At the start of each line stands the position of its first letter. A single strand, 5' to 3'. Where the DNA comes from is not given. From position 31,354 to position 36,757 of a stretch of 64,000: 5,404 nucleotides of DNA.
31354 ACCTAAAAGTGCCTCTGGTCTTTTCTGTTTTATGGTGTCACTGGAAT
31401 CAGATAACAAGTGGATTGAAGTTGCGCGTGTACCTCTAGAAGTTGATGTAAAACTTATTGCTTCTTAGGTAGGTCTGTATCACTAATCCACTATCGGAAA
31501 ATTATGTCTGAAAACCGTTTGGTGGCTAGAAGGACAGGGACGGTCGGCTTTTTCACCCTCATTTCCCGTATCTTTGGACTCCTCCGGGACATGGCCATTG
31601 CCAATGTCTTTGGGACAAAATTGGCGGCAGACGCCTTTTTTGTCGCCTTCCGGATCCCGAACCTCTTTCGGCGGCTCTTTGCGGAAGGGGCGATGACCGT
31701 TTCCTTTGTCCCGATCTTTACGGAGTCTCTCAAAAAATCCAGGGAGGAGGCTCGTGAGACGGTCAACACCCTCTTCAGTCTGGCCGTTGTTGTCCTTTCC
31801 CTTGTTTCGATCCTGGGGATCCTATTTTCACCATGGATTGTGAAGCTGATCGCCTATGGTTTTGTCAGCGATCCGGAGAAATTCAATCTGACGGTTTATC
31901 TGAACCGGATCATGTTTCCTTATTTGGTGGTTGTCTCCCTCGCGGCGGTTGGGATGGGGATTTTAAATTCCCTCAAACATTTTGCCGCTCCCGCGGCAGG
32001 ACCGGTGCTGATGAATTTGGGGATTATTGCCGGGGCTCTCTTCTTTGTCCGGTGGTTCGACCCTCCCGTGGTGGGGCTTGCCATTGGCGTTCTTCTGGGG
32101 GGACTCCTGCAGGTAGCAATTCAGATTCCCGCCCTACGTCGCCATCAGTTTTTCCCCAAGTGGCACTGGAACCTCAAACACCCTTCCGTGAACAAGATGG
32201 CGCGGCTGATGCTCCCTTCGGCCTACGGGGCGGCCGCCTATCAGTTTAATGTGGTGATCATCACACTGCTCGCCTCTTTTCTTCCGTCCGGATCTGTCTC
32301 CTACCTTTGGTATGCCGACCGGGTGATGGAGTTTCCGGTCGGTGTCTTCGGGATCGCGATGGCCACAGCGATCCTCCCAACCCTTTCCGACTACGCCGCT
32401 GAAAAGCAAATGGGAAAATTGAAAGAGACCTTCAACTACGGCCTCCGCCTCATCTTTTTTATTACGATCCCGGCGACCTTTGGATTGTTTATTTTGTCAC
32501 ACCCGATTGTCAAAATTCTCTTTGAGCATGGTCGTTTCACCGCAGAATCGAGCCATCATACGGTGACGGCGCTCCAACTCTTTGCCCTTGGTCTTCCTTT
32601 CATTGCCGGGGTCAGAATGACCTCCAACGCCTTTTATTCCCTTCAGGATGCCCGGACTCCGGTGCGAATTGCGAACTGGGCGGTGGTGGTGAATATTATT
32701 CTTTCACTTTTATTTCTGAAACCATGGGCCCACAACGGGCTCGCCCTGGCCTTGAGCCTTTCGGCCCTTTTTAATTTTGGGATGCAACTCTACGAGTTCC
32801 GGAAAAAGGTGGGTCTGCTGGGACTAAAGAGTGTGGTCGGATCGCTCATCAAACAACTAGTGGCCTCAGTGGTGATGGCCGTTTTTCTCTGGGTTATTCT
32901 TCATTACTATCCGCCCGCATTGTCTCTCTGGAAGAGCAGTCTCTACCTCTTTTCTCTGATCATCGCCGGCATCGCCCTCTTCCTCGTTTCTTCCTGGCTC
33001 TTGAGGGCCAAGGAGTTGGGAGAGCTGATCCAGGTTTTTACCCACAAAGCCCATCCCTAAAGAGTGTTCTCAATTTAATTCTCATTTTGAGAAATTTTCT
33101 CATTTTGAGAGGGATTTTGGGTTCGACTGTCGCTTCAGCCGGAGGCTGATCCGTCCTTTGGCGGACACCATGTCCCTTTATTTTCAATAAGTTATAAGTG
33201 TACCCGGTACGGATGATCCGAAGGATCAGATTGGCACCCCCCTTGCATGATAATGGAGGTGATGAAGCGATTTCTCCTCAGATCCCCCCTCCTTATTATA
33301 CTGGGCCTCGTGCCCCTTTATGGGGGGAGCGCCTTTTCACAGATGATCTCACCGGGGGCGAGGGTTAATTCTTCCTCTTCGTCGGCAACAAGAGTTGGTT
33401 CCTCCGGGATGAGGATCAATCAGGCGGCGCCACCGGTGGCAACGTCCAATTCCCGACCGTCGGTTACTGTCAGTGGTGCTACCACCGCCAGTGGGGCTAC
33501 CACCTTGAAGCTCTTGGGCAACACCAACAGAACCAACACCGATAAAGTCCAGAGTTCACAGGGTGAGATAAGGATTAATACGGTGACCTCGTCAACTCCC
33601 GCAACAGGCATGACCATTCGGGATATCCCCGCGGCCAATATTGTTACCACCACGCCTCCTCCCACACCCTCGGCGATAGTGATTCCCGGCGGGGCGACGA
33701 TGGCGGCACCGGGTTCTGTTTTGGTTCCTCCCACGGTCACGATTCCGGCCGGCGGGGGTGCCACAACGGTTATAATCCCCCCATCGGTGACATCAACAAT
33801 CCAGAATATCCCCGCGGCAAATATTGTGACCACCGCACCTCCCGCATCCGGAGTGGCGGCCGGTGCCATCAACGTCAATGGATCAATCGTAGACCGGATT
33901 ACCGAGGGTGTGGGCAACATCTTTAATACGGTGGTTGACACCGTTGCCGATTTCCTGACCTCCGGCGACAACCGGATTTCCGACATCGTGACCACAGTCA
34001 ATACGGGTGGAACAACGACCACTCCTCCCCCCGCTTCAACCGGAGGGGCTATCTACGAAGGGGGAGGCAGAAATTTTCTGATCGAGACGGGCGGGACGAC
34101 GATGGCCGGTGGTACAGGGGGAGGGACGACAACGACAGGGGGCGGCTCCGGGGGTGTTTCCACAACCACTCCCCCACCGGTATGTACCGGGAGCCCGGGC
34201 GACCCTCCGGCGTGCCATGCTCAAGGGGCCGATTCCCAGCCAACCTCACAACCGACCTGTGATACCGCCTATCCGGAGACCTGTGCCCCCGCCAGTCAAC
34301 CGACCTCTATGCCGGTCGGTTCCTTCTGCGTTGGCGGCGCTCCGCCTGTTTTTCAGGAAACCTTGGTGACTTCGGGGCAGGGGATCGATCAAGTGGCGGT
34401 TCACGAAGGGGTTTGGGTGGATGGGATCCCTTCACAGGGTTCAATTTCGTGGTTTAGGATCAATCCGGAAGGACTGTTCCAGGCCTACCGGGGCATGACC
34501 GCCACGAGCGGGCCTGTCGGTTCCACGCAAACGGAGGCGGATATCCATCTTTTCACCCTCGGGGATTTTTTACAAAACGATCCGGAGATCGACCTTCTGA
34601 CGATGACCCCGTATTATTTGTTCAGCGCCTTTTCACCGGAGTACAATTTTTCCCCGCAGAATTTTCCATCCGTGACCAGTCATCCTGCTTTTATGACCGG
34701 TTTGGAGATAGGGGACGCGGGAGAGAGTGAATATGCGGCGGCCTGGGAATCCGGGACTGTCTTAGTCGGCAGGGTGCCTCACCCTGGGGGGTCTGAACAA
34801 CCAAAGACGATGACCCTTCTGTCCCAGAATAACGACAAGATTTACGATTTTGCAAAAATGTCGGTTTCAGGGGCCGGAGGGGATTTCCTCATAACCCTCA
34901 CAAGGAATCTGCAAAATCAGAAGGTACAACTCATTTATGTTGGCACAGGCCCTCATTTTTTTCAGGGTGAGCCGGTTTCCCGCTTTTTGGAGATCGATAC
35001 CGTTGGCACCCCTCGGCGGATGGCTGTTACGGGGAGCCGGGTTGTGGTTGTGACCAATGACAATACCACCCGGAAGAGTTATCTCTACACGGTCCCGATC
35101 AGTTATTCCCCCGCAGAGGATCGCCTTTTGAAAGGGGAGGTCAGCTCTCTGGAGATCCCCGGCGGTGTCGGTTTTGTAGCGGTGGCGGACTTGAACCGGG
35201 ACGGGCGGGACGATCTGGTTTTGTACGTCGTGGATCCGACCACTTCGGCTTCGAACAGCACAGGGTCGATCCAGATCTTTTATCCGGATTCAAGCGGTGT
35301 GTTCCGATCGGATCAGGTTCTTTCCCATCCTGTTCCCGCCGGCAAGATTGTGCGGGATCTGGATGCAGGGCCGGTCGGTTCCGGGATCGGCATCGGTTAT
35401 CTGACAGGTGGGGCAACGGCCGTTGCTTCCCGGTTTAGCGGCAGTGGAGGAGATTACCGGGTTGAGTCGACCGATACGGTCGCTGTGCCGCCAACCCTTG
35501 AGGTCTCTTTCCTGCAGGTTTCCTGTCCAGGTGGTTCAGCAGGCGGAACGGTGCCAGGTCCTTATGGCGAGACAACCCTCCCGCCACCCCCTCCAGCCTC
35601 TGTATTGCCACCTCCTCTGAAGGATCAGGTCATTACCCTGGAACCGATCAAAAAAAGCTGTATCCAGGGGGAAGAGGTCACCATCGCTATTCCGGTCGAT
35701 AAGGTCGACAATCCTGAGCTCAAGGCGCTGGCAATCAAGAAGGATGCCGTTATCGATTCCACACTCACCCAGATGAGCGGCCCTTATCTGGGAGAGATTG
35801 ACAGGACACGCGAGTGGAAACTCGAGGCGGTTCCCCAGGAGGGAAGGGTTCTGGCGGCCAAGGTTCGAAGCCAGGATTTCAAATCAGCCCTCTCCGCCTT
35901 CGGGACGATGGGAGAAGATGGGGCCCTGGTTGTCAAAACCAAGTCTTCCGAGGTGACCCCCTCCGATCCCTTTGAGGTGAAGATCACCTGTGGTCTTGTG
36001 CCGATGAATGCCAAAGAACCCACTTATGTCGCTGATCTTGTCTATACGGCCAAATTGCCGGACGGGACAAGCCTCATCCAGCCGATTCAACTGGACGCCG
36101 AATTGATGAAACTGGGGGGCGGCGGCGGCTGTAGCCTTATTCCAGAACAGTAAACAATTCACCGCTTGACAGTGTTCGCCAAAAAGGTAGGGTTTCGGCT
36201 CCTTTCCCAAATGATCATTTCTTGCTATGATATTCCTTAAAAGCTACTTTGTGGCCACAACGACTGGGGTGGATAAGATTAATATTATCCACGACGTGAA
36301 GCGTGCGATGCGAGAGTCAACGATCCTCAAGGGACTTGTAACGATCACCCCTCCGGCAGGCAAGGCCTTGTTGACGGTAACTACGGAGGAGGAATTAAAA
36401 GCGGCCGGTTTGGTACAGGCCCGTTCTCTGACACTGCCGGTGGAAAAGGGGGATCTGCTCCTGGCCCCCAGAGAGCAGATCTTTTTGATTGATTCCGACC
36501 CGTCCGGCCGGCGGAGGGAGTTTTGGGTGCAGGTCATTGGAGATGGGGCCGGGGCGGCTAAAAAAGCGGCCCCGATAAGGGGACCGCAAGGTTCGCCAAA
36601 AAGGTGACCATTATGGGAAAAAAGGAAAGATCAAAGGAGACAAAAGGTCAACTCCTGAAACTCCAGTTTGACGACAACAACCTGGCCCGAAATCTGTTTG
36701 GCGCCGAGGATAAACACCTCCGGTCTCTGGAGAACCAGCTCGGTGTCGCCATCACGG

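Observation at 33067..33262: Sigma-54 promoter with tandem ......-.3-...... palindromes upstream of the 963-aa secreted ORFan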

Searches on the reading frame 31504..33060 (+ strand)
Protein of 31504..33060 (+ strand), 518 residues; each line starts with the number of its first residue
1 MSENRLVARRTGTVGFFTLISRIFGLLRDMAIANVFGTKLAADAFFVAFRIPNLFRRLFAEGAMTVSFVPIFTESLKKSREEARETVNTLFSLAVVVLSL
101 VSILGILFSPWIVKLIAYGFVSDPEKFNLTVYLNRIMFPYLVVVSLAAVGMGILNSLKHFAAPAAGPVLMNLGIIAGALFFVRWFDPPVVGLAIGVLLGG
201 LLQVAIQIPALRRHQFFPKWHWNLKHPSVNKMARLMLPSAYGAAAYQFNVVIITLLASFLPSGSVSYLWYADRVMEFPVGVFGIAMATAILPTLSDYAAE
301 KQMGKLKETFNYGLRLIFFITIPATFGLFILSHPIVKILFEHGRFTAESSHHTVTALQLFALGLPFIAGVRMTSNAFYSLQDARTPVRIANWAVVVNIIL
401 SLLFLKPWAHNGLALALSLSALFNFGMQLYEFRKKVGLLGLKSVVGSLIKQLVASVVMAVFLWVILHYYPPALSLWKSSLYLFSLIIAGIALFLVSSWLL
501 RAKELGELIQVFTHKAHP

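Call 10: search_protein_families(library=pfam, proteins=[window:31504-33060:+])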
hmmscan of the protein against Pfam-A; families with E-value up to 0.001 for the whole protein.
window:31504-33060:+ (518 aa): 3 families
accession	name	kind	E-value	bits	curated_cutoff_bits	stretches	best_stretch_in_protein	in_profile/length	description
PF03023.19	MurJ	-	3.3e-132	441.7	27.4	1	32-476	1-443/451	Lipid II flippase MurJ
PF01554.23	MatE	-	2e-13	50.8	24.9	2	239-402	2-160/161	MatE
PF13440.11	Polysacc_synt_3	-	3.2e-08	33.6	23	1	77-340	37-284/293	Polysaccharide biosynthesis protein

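Call 13: find_encoding_contigs(protein=window:31504-33060:+, flank=10000, max_places=6)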
Protein window:31504-33060:+ (518 aa): 7 contigs read that carry it; 2 places shown.
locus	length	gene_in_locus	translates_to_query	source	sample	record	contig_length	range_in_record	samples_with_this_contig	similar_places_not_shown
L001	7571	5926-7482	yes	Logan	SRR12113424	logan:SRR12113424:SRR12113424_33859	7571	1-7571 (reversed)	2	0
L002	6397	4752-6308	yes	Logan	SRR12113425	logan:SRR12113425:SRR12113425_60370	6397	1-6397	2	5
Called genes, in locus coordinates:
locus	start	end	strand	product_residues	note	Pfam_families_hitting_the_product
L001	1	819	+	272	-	?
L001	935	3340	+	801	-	PF00133:tRNA-synt_1, PF01406:tRNA-synt_1e (faint), PF01921:tRNA-synt_1f (faint), PF09334:tRNA-synt_1g, PF13603:tRNA-synt_1_2, PF00133:tRNA-synt_1, PF09334:tRNA-synt_1g, PF08264:Anticodon_1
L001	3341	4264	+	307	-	PF06144:DNA_pol3_delta, PF21694:DNA_pol3_delta_C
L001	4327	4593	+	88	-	-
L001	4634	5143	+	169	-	-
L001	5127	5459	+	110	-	-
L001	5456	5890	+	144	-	-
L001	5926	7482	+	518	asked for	PF03023:MurJ, PF13440:Polysacc_synt_3, PF01554:MatE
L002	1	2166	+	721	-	?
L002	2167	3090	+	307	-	PF06144:DNA_pol3_delta, PF21694:DNA_pol3_delta_C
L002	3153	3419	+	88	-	-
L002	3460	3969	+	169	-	-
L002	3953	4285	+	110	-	-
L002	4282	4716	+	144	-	-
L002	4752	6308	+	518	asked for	PF03023:MurJ, PF13440:Polysacc_synt_3, PF01554:MatE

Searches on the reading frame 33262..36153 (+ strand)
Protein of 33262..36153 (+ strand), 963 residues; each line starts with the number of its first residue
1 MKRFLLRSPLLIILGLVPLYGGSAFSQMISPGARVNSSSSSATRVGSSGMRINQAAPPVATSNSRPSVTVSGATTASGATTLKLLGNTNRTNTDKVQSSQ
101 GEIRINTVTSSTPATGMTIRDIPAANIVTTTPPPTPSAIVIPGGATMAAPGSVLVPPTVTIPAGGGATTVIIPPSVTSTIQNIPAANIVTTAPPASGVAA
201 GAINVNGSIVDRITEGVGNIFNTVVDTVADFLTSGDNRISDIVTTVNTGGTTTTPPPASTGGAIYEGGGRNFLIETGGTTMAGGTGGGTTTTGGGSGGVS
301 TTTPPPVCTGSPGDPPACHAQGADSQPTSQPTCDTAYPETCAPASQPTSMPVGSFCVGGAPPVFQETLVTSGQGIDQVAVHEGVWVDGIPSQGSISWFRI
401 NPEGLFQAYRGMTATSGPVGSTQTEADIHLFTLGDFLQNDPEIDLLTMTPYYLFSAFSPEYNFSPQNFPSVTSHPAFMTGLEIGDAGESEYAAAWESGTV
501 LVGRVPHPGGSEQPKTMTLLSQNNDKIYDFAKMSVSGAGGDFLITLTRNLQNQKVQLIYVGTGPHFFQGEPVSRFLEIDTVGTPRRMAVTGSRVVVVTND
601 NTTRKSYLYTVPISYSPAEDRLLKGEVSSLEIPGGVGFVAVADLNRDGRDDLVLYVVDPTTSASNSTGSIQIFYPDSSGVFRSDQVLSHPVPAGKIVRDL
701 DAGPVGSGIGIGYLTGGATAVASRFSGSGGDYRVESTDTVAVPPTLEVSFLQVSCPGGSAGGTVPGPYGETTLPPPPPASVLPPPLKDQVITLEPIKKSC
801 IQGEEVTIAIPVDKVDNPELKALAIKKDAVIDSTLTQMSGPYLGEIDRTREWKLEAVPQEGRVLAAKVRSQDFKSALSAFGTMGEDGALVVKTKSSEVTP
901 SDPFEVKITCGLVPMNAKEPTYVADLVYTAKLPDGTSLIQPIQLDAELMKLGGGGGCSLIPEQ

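Call 10: search_protein_families(library=pfam, proteins=[window:33262-36153:+])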
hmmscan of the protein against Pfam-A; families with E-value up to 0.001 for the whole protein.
window:33262-36153:+ (963 aa): 0 families

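Call 11: find_encoding_contigs(protein=window:33262-36153:+, flank=10000, max_places=6)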
Protein window:33262-36153:+ (963 aa): no gene with exactly this product is on record in the collection.

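Call 17: find_homologous_proteins(query=window:33262-36153:+)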
Query window:33262-36153:+ (963 aa): 2 proteins with E <= 0.001 among 8000 candidates.
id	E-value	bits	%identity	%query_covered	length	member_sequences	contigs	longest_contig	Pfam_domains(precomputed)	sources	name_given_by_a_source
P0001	0.0e+0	2122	100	100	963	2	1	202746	-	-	-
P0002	4.5e-190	652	52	64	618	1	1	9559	-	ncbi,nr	ncbi:MAG: VCBS repeat-containing protein [Deltaproteobacteria bacterium]|nr:VCBS repeat-containing p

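Call 18: find_encoding_contigs(protein=P0002, flank=10000)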
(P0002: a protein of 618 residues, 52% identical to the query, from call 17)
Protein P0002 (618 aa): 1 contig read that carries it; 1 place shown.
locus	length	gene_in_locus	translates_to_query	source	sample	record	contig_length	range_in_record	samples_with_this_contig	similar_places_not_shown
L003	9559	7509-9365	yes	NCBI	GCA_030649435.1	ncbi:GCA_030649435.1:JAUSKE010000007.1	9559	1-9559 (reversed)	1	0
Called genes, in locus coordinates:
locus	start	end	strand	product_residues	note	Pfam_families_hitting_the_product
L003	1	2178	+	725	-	PF00133:tRNA-synt_1, PF09334:tRNA-synt_1g (weak), PF13603:tRNA-synt_1_2, PF00133:tRNA-synt_1, PF09334:tRNA-synt_1g, PF08264:Anticodon_1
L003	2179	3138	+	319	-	PF06144:DNA_pol3_delta (faint), PF21694:DNA_pol3_delta_C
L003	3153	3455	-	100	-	PF01649:Ribosomal_S20p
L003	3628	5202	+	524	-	PF03023:MurJ, PF13440:Polysacc_synt_3, PF01554:MatE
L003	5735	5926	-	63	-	-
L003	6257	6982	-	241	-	-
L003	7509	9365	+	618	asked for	-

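Call 19: find_encoding_contigs(protein=P0001, flank=10000)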
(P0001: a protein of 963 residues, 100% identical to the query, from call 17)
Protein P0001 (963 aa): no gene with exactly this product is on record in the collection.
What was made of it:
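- Tried and rejected: The parent 202-kb contig is not retrievable (calls 11, 19), so the question stays open.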

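Call 44: find_related_loci(query=A2, collection=metagenome_contigs, flank=10000)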
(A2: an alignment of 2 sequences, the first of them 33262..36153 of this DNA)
Query A2 (963 aa) in metagenome_contigs; peptide patterns used: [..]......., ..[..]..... (x = any residue, [..] = any of these).
190 stretches matched a pattern, but none encodes a relative of the query by tblastn (E <= 1e-3).
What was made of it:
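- No relatives were found in JGI metagenomes (call 44).
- Tried and rejected: One was found among 5.8 billion proteins (call 17) and none in JGI metagenomes (call 44).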

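Call 60: search_protein_families(library=ncbifam, proteins=[window:33262-36153:+], max_evalue=0.01)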
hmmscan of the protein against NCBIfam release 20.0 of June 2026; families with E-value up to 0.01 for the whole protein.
window:33262-36153:+ (963 aa): 0 families

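Call 72: search_protein_families(library=pfam, proteins=[window:33262-36153:+, L003:5337-9365:+], max_evalue=1)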
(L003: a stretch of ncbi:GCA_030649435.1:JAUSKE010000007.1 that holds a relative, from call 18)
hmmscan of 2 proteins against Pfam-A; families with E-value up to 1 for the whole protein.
window:33262-36153:+ (963 aa): 2 families
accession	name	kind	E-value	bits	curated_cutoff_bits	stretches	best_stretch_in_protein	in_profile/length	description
PF13517.12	FG-GAP_3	-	0.0021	19.1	26.9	1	632-653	39-60/61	FG-GAP-like repeat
PF01839.29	FG-GAP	-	0.013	15.9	22.1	1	639-654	5-20/37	FG-GAP repeat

L003:5337-9365:+ (1342 aa): 2 families
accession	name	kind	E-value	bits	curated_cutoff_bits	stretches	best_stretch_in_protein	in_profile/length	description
PF13517.12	FG-GAP_3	-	0.0023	18.9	26.9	1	984-1023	21-60/61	FG-GAP-like repeat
PF01839.29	FG-GAP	-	0.055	13.8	22.1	1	1010-1028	6-24/37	FG-GAP repeat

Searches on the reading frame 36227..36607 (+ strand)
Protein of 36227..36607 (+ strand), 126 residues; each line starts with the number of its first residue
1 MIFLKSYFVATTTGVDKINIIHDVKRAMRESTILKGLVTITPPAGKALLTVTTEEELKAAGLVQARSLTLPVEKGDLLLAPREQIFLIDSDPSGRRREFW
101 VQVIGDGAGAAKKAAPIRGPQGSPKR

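Call 10: search_protein_families(library=pfam, proteins=[window:36227-36607:+])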
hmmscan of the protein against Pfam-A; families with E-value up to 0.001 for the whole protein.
window:36227-36607:+ (126 aa): 1 family
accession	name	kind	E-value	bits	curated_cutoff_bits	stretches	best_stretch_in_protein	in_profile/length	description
PF01894.22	UPF0047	-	3.8e-06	27.5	27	1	65-103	79-117/117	Uncharacterised protein family UPF0047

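Call 69: find_encoding_contigs(protein=window:36227-36607:+, flank=10000, max_places=6)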
Protein window:36227-36607:+ (126 aa): 11 contigs read that carry it; 6 places shown.
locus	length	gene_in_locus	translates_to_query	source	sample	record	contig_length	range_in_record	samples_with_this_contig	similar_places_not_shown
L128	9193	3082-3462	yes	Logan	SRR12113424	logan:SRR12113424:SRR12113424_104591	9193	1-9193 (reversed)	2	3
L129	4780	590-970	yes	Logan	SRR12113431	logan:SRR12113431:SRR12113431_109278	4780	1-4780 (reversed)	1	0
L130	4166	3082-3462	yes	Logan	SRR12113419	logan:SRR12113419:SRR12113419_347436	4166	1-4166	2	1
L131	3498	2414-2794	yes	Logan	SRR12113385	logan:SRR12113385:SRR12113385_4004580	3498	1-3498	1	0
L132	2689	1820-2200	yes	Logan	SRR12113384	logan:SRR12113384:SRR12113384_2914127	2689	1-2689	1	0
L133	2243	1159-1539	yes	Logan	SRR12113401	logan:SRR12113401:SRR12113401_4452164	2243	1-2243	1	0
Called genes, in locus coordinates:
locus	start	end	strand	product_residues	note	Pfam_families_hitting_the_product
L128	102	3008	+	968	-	-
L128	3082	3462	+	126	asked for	PF01894:YjbQ (faint)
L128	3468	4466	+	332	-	PF02562:PhoH, PF13604:AAA_30, PF13245:AAA_19 (weak)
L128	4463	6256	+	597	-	PF07697:7TMR-HDED, PF07698:7TM-7TMR_HD, PF01966:HD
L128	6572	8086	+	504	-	PF20154:LNT_N, PF00795:CN_hydrolase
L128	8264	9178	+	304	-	PF03462:PCRF, PF00472:RF-1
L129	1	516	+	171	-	?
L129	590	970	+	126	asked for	PF01894:YjbQ (faint)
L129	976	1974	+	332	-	PF02562:PhoH, PF13604:AAA_30, PF13245:AAA_19 (weak)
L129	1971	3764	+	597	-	PF07697:7TMR-HDED, PF07698:7TM-7TMR_HD, PF01966:HD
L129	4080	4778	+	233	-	?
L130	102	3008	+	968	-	-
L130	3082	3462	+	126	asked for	PF01894:YjbQ (faint)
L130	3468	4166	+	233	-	?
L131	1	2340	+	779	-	?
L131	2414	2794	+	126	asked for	PF01894:YjbQ (faint)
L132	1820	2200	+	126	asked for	PF01894:YjbQ (faint)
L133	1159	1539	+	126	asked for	PF01894:YjbQ (faint)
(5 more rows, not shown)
